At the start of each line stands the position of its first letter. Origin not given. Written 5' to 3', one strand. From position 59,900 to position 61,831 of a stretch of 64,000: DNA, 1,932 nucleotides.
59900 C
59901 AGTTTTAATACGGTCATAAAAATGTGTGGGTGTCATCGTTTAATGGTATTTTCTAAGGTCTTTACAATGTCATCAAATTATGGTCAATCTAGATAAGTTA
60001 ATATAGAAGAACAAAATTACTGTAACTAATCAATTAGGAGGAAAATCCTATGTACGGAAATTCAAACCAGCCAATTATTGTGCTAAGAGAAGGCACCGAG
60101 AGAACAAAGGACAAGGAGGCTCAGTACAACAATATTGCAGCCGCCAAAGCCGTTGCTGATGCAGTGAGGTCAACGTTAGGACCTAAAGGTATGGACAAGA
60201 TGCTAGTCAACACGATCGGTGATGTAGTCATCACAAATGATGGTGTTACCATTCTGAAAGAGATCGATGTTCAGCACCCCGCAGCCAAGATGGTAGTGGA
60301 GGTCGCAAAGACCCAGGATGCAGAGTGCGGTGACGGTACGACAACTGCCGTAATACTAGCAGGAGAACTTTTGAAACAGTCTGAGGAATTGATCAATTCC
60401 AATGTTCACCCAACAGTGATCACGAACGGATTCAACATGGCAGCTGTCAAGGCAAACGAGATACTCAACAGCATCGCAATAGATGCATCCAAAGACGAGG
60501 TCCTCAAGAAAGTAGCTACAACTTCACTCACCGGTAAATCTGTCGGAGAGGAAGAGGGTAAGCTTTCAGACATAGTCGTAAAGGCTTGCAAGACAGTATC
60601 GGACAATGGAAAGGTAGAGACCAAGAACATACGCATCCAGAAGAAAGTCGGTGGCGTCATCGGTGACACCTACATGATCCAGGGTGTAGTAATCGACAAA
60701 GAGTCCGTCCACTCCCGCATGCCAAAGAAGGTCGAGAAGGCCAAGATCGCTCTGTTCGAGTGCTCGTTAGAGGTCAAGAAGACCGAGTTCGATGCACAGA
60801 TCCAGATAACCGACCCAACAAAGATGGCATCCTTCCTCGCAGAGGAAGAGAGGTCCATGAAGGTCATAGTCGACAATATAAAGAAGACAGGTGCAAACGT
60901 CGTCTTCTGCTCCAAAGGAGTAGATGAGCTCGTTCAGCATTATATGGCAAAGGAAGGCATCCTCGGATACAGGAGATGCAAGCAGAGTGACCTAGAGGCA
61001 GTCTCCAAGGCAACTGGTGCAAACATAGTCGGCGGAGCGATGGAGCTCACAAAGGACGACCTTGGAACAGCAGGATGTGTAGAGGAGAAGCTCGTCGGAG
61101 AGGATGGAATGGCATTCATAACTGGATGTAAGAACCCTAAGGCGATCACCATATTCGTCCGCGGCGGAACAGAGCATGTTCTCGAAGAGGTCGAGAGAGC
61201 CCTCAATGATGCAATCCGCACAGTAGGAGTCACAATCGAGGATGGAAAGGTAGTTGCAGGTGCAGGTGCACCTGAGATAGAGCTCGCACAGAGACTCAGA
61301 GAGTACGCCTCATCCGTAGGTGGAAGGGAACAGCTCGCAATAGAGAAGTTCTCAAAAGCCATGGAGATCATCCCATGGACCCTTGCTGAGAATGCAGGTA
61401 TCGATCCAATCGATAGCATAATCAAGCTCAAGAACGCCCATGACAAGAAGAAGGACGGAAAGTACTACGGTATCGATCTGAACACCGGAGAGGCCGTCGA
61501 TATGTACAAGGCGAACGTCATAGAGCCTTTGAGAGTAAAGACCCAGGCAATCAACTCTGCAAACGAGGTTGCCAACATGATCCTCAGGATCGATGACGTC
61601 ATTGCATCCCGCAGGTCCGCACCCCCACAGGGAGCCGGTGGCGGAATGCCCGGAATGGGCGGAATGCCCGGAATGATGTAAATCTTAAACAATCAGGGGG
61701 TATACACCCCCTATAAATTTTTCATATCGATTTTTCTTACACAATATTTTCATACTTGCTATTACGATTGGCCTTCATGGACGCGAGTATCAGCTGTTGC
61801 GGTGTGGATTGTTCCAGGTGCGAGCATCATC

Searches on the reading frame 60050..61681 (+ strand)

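Call 76: search_protein_families(library=pfam, proteins=[window:60050-61681:+], max_evalue=0.00001)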
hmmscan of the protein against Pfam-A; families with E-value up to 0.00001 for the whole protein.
window:60050-61681:+ (543 aa): 1 family
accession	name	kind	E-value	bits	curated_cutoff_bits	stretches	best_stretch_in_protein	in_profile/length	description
PF00118.29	Cpn60_TCP1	-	6.5e-180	599.4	34.3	1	35-521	1-489/490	TCP-1/cpn60 chaperonin family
